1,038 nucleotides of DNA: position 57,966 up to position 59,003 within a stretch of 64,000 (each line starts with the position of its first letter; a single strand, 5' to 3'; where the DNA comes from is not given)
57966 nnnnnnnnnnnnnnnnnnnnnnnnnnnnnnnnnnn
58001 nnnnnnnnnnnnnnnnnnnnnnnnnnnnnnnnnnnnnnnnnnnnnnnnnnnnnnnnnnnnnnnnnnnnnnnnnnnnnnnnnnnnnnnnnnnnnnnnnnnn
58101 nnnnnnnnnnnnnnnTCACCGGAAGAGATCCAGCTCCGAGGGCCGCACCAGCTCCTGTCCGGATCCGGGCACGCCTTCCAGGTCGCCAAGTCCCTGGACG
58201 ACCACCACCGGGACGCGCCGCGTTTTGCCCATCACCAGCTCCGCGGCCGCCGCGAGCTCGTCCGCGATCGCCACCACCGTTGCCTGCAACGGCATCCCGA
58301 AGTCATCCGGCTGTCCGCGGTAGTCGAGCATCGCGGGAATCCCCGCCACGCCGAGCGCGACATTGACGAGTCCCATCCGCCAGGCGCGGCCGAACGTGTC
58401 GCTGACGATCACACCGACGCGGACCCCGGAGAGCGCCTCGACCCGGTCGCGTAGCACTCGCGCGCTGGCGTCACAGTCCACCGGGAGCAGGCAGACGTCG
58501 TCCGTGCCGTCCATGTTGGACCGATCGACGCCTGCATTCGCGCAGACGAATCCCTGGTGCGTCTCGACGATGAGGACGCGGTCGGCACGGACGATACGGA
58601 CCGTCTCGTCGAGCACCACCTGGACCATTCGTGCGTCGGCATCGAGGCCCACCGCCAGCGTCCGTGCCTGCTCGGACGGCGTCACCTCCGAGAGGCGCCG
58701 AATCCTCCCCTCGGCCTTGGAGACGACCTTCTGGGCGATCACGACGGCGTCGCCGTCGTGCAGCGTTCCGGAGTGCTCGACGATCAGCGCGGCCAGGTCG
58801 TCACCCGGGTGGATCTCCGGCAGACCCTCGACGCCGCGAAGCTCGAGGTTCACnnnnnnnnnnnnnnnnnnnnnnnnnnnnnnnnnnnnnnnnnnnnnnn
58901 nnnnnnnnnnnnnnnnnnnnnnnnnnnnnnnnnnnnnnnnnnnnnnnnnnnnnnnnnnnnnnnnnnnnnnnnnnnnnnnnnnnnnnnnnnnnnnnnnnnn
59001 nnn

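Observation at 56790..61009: Compact coenzyme F420 neighbourhood: DMT transporter-cofC-cofE-cofD-PPOX operon, convergent fgd, adjacent Ddn-like reductase; CofE is the short single-domain type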

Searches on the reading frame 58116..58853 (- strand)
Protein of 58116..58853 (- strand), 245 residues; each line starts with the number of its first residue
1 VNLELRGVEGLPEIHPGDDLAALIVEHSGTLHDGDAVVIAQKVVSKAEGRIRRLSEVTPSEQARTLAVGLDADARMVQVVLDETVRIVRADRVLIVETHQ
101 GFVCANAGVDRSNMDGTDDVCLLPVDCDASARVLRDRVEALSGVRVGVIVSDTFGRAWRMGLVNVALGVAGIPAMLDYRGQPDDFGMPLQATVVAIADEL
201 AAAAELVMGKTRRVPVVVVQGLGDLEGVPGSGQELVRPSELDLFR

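Call 3: search_protein_families(library=ncbifam, proteins=[window:58116-58853:-], max_evalue=0.001)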
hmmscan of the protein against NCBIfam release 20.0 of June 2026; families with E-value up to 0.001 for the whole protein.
window:58116-58853:- (245 aa): 4 families
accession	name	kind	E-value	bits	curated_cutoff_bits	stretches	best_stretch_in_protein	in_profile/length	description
TIGR01916.1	F420_cofE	equivalog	8e-84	280.9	180.65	1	4-245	2-244/244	coenzyme F420-0:L-glutamate ligase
NF009809.0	PRK13293.1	equivalog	7.8e-76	254.8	274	1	1-245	1-244/253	coenzyme F420-0:L-glutamate ligase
NF009810.0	PRK13294.1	equivalog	3.7e-73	246.9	304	1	2-245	12-243/449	coenzyme F420-0:L-glutamate ligase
TIGR04132.1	intra_fol_E_lig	hypoth_equivalog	5.5e-19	68.5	350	1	13-220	10-201/241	putative folate metabolism gamma-glutamate ligase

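Call 4: search_protein_families(library=pfam, proteins=[window:58116-58853:-], max_evalue=0.001)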
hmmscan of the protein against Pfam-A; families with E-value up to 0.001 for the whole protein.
window:58116-58853:- (245 aa): 1 family
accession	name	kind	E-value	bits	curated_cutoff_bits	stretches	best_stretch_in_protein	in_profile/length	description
PF01996.21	F420_ligase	-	1.8e-70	237.3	25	1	11-221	4-218/218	F420-0:Gamma-glutamyl ligase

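Call 6: find_encoding_contigs(protein=window:58116-58853:-, flank=10000, max_places=6)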
Protein window:58116-58853:- (245 aa): 4 contigs read that carry it; 4 places shown.
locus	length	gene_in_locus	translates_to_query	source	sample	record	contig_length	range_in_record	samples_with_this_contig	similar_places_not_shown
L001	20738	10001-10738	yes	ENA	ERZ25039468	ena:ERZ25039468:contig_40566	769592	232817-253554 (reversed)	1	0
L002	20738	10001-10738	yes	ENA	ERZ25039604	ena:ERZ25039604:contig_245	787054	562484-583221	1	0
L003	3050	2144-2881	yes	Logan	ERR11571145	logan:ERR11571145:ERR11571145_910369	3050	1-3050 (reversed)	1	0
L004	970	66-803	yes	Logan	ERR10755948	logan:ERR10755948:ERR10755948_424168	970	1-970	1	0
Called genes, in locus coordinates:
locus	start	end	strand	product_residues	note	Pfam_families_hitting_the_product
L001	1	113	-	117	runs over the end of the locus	-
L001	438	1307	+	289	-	-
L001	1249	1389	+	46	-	-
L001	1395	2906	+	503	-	PF00370:FGGY_N, PF02782:FGGY_C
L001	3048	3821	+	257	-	PF01261:AP_endonuc_2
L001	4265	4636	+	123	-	PF00561:Abhydrolase_1 (weak)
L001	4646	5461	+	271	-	PF03437:BtpA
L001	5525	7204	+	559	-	PF00501:AMP-binding, PF13193:AMP-binding_C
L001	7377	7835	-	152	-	PF01575:MaoC_dehydratas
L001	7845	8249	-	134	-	PF04075:F420H2_quin_red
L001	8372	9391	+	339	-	PF00892:EamA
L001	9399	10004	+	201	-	PF01983:CofC, PF12804:NTP_transf_3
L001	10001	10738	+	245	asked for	PF01996:F420_ligase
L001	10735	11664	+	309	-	PF01933:CofD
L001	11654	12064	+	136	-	PF01243:PNPOx_N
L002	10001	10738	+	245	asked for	PF01996:F420_ligase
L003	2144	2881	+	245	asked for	PF01996:F420_ligase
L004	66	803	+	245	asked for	PF01996:F420_ligase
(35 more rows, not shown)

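Call 9: find_homologous_proteins(query=window:58116-58853:-, max_evalue=1e-10)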
Query window:58116-58853:- (245 aa): 8000 proteins with E <= 1e-10 among 8000 candidates; the best 120 are listed.
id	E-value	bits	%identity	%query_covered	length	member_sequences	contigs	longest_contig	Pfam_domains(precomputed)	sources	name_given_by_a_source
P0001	6.7e-142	489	95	100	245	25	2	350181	PF01996.22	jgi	jgi:coenzyme F420-0:L-glutamate ligase/coenzyme F420-1:gamma-L-glutamate ligase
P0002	3.0e-135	467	89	100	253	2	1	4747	PF01996.22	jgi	jgi:coenzyme F420-0:L-glutamate ligase/coenzyme F420-1:gamma-L-glutamate ligase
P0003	5.5e-134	463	88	100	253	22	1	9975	PF01996.22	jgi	jgi:coenzyme F420-0:L-glutamate ligase/coenzyme F420-1:gamma-L-glutamate ligase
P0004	1.8e-131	455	88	100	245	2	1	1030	PF01996.22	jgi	jgi:coenzyme F420-0:L-glutamate ligase/coenzyme F420-1:gamma-L-glutamate ligase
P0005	2.4e-131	455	87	100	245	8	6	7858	PF01996.22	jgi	jgi:coenzyme F420-0:L-glutamate ligase/coenzyme F420-1:gamma-L-glutamate ligase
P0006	2.9e-130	451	86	100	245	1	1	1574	PF01996.22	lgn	-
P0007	4.3e-130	450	86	100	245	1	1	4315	PF01996.22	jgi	jgi:coenzyme F420-0:L-glutamate ligase / coenzyme F420-1:gamma-L-glutamate ligase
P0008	2.3e-129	448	87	100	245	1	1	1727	PF01996.22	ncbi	-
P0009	1.1e-128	446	86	100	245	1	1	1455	PF01996.22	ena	-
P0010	2.2e-128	445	85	100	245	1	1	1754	PF01996.22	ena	-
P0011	1.4e-127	442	86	100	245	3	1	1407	PF01996.22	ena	-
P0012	4.1e-127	441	85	100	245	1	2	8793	PF01996.22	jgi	jgi:coenzyme F420-0:L-glutamate ligase / coenzyme F420-1:gamma-L-glutamate ligase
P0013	7.6e-126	437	83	100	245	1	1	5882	PF01996.22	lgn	-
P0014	2.2e-125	435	83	100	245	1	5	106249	PF01996.22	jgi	jgi:coenzyme F420-0:L-glutamate ligase/coenzyme F420-1:gamma-L-glutamate ligase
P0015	5.7e-125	434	84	100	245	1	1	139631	PF01996.22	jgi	jgi:coenzyme F420-0:L-glutamate ligase/coenzyme F420-1:gamma-L-glutamate ligase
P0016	6.1e-125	434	83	100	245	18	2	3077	PF01996.22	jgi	jgi:coenzyme F420-0:L-glutamate ligase/coenzyme F420-1:gamma-L-glutamate ligase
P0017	1.5e-124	432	82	100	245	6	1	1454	PF01996.22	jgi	jgi:coenzyme F420-0:L-glutamate ligase/coenzyme F420-1:gamma-L-glutamate ligase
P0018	1.5e-124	432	84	100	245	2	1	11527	PF01996.22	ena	-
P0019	1.8e-124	432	83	100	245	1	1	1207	PF01996.22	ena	-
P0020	2.5e-124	432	84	100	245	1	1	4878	PF01996.22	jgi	jgi:coenzyme F420-0:L-glutamate ligase / coenzyme F420-1:gamma-L-glutamate ligase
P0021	4.5e-124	431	82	100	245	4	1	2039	PF01996.22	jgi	jgi:coenzyme F420-0:L-glutamate ligase / coenzyme F420-1:gamma-L-glutamate ligase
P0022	5.0e-124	431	82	100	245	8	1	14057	PF01996.22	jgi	jgi:coenzyme F420-0:L-glutamate ligase / coenzyme F420-1:gamma-L-glutamate ligase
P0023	6.8e-124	430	82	100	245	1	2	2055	PF01996.22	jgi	jgi:coenzyme F420-0:L-glutamate ligase/coenzyme F420-1:gamma-L-glutamate ligase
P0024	7.3e-124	430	83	100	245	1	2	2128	PF01996.22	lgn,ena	-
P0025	7.6e-124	430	82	100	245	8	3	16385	PF01996.22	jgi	jgi:coenzyme F420-0:L-glutamate ligase/coenzyme F420-1:gamma-L-glutamate ligase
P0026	8.3e-124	430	83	100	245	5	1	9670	PF01996.22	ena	-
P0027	1.0e-123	430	83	100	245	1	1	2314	PF01996.22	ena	-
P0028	1.0e-123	430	83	100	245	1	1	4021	PF01996.22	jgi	jgi:coenzyme F420-0:L-glutamate ligase/coenzyme F420-1:gamma-L-glutamate ligase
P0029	1.2e-123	429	83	100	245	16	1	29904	PF01996.22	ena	-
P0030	1.3e-123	429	80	100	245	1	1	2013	PF01996.22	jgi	jgi:coenzyme F420-0:L-glutamate ligase / coenzyme F420-1:gamma-L-glutamate ligase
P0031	1.3e-123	429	82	100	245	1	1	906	PF01996.22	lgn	-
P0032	1.5e-123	429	81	100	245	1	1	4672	PF01996.22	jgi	jgi:coenzyme F420-0:L-glutamate ligase / coenzyme F420-1:gamma-L-glutamate ligase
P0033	1.8e-123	429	83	100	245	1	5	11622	PF01996.22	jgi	jgi:coenzyme F420-0:L-glutamate ligase/coenzyme F420-1:gamma-L-glutamate ligase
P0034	1.9e-123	429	83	100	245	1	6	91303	PF01996.22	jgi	jgi:coenzyme F420-0:L-glutamate ligase/coenzyme F420-1:gamma-L-glutamate ligase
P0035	2.3e-123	428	82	100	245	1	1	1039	PF01996.22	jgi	jgi:coenzyme F420-0:L-glutamate ligase/coenzyme F420-1:gamma-L-glutamate ligase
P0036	2.4e-123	428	80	100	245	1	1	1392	PF01996.22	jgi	jgi:coenzyme F420-0:L-glutamate ligase/coenzyme F420-1:gamma-L-glutamate ligase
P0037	2.6e-123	428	83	100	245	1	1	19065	PF01996.22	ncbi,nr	ncbi:MAG TPA: coenzyme F420-0:L-glutamate ligase [Candidatus Dormibacteraeota bacterium]|nr:coenzyme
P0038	2.8e-123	428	82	100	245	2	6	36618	PF01996.22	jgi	jgi:coenzyme F420-0:L-glutamate ligase/coenzyme F420-1:gamma-L-glutamate ligase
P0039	3.4e-123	428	82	100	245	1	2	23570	PF01996.22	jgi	jgi:coenzyme F420-0:L-glutamate ligase / coenzyme F420-1:gamma-L-glutamate ligase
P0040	4.0e-123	428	83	100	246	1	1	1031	PF01996.22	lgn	-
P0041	4.2e-123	428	83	100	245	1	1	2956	PF01996.22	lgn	-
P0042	4.4e-123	427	82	100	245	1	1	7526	PF01996.22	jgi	-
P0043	5.9e-123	427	82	100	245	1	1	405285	PF01996.22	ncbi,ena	-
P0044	6.5e-123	427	82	100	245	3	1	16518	PF01996.22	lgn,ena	-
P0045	6.6e-123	427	81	100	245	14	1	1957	PF01996.22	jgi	jgi:coenzyme F420-0:L-glutamate ligase/coenzyme F420-1:gamma-L-glutamate ligase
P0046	6.6e-123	427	83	100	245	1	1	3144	PF01996.22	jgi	jgi:coenzyme F420-0:L-glutamate ligase/coenzyme F420-1:gamma-L-glutamate ligase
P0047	6.6e-123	427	82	100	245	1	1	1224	PF01996.22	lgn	-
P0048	7.2e-123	427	82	100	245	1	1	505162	PF01996.22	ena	-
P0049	8.2e-123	427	82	100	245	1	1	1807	PF01996.22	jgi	jgi:coenzyme F420-0:L-glutamate ligase/coenzyme F420-1:gamma-L-glutamate ligase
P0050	8.5e-123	427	82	100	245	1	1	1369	PF01996.22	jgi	jgi:coenzyme F420-0:L-glutamate ligase/coenzyme F420-1:gamma-L-glutamate ligase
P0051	1.2e-122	426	82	100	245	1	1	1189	PF01996.22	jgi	jgi:coenzyme F420-0:L-glutamate ligase/coenzyme F420-1:gamma-L-glutamate ligase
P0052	1.5e-122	426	81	100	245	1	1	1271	PF01996.22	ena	-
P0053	1.6e-122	426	81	100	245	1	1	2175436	PF01996.22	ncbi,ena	-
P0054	2.2e-122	425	83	100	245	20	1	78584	PF01996.22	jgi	jgi:coenzyme F420-0:L-glutamate ligase/coenzyme F420-1:gamma-L-glutamate ligase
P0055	2.3e-122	425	81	100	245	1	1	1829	PF01996.22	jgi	-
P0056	2.3e-122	425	82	100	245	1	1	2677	PF01996.22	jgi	jgi:coenzyme F420-0:L-glutamate ligase / coenzyme F420-1:gamma-L-glutamate ligase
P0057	3.0e-122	425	82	100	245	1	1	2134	PF01996.22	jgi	jgi:coenzyme F420-0:L-glutamate ligase/coenzyme F420-1:gamma-L-glutamate ligase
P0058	3.2e-122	425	82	100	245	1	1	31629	PF01996.22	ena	-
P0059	3.4e-122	425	82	100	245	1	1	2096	PF01996.22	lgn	-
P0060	3.8e-122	424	82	97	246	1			PF01996.22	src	-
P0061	4.4e-122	424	81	100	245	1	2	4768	PF01996.22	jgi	jgi:coenzyme F420-0:L-glutamate ligase/coenzyme F420-1:gamma-L-glutamate ligase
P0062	4.4e-122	424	82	100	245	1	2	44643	PF01996.22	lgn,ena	-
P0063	5.7e-122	424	81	100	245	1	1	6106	PF01996.22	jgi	jgi:coenzyme F420-0:L-glutamate ligase / coenzyme F420-1:gamma-L-glutamate ligase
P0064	6.9e-122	424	81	100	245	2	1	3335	PF01996.22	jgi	jgi:coenzyme F420-0:L-glutamate ligase / coenzyme F420-1:gamma-L-glutamate ligase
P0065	1.0e-121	423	81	100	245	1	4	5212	PF01996.22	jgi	jgi:coenzyme F420-0:L-glutamate ligase/coenzyme F420-1:gamma-L-glutamate ligase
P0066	1.2e-121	423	81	100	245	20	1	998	PF01996.22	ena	-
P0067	1.3e-121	423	81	100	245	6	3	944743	PF01996.22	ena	-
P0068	1.4e-121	423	81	100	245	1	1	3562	PF01996.22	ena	-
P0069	1.9e-121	422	81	100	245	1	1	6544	PF01996.22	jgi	jgi:coenzyme F420-0:L-glutamate ligase/coenzyme F420-1:gamma-L-glutamate ligase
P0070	2.2e-121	422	81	100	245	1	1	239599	PF01996.22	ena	-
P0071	2.6e-121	422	81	100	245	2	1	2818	PF01996.22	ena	-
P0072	2.9e-121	422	81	100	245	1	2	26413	PF01996.22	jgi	jgi:coenzyme F420-0:L-glutamate ligase / coenzyme F420-1:gamma-L-glutamate ligase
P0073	3.4e-121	421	80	100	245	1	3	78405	PF01996.22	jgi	jgi:coenzyme F420-0:L-glutamate ligase / coenzyme F420-1:gamma-L-glutamate ligase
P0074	4.2e-121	421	81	100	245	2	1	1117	PF01996.22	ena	-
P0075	5.0e-121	421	80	100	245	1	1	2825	PF01996.22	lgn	-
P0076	5.9e-121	421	81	100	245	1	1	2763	PF01996.22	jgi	jgi:coenzyme F420-0:L-glutamate ligase/coenzyme F420-1:gamma-L-glutamate ligase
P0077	6.4e-121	420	81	100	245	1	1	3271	PF01996.22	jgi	jgi:coenzyme F420-0:L-glutamate ligase/coenzyme F420-1:gamma-L-glutamate ligase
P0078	7.2e-121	420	81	100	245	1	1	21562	PF01996.22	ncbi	-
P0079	7.7e-121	420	80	100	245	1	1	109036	PF01996.22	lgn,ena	-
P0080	1.3e-120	419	81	100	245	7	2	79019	PF01996.22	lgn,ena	-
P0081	1.5e-120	419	81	100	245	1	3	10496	PF01996.22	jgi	jgi:coenzyme F420-0:L-glutamate ligase / coenzyme F420-1:gamma-L-glutamate ligase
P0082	1.6e-120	419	81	100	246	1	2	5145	PF01996.22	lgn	-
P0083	1.8e-120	419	80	100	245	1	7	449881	PF01996.22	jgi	jgi:coenzyme F420-0:L-glutamate ligase/coenzyme F420-1:gamma-L-glutamate ligase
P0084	2.1e-120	419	81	100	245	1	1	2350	PF01996.22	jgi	jgi:coenzyme F420-0:L-glutamate ligase/coenzyme F420-1:gamma-L-glutamate ligase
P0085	2.9e-120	418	81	100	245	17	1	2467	PF01996.22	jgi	jgi:coenzyme F420-0:L-glutamate ligase/coenzyme F420-1:gamma-L-glutamate ligase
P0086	3.4e-120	418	81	100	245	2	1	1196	PF01996.22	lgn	-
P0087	4.7e-120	418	81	100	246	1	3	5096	PF01996.22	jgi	jgi:coenzyme F420-0:L-glutamate ligase/coenzyme F420-1:gamma-L-glutamate ligase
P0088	6.1e-120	417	81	100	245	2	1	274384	PF01996.22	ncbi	ncbi:MAG: coenzyme F420-0:L-glutamate ligase [Candidatus Dormibacteria bacterium]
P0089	1.9e-119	416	81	100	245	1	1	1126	PF01996.22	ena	-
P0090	2.2e-119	415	81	100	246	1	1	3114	PF01996.22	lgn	-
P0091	2.3e-119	415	80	100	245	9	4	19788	PF01996.22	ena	-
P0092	4.1e-119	415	81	100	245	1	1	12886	PF01996.22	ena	-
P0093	1.3e-118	413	80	100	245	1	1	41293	PF01996.22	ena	-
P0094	2.5e-118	412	79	100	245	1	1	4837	PF01996.22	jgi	jgi:coenzyme F420-0:L-glutamate ligase / coenzyme F420-1:gamma-L-glutamate ligase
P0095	2.9e-118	412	80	100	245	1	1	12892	PF01996.22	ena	-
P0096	3.8e-118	411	80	100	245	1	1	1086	PF01996.22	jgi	jgi:coenzyme F420-0:L-glutamate ligase/coenzyme F420-1:gamma-L-glutamate ligase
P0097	5.5e-118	411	78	100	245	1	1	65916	PF01996.22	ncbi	-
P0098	1.1e-117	410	80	100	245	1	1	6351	PF01996.22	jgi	jgi:coenzyme F420-0:L-glutamate ligase/coenzyme F420-1:gamma-L-glutamate ligase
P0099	1.3e-117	410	80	100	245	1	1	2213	PF01996.22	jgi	jgi:coenzyme F420-0:L-glutamate ligase/coenzyme F420-1:gamma-L-glutamate ligase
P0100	1.4e-117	410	80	100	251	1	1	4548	PF01996.22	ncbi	ncbi:MAG: coenzyme F420-0:L-glutamate ligase, partial [Candidatus Dormiibacterota bacterium]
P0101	5.6e-117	408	79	100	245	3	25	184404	PF01996.22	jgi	-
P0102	6.0e-117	407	80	100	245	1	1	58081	PF01996.22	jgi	jgi:coenzyme F420-0:L-glutamate ligase/coenzyme F420-1:gamma-L-glutamate ligase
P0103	8.3e-117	407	79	100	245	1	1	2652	PF01996.22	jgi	jgi:coenzyme F420-0:L-glutamate ligase/coenzyme F420-1:gamma-L-glutamate ligase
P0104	1.5e-116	406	79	100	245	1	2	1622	PF01996.22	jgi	jgi:coenzyme F420-0:L-glutamate ligase/coenzyme F420-1:gamma-L-glutamate ligase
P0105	2.9e-116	405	78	99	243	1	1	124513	PF01996.22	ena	-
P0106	3.8e-116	405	79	100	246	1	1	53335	PF01996.22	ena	-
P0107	5.0e-116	404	78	100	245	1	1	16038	PF01996.22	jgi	jgi:coenzyme F420-0:L-glutamate ligase / coenzyme F420-1:gamma-L-glutamate ligase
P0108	8.9e-116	404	77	99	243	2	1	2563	PF01996.22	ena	-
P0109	1.1e-115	403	77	100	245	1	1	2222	PF01996.22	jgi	jgi:coenzyme F420-0:L-glutamate ligase / coenzyme F420-1:gamma-L-glutamate ligase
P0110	1.6e-115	403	78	100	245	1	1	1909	PF01996.22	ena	-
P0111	2.2e-115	402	77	100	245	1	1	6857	PF01996.22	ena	-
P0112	2.4e-115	402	79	100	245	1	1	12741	PF01996.22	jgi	jgi:coenzyme F420-0:L-glutamate ligase / coenzyme F420-1:gamma-L-glutamate ligase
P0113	3.7e-115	402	76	99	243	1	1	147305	PF01996.22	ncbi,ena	-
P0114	3.7e-115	402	78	100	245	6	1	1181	PF01996.22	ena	-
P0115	4.6e-115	401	76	99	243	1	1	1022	PF01996.22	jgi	jgi:coenzyme F420-0:L-glutamate ligase / coenzyme F420-1:gamma-L-glutamate ligase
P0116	4.7e-115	401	77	100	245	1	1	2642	PF01996.22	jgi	-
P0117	4.9e-115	401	76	100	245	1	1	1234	PF01996.22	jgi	jgi:coenzyme F420-0:L-glutamate ligase/coenzyme F420-1:gamma-L-glutamate ligase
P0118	5.2e-115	401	78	100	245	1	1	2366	PF01996.22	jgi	-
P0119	5.5e-115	401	76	100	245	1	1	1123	PF01996.22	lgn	-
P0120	5.7e-115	401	78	100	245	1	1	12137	PF01996.22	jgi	jgi:coenzyme F420-0:L-glutamate ligase/coenzyme F420-1:gamma-L-glutamate ligase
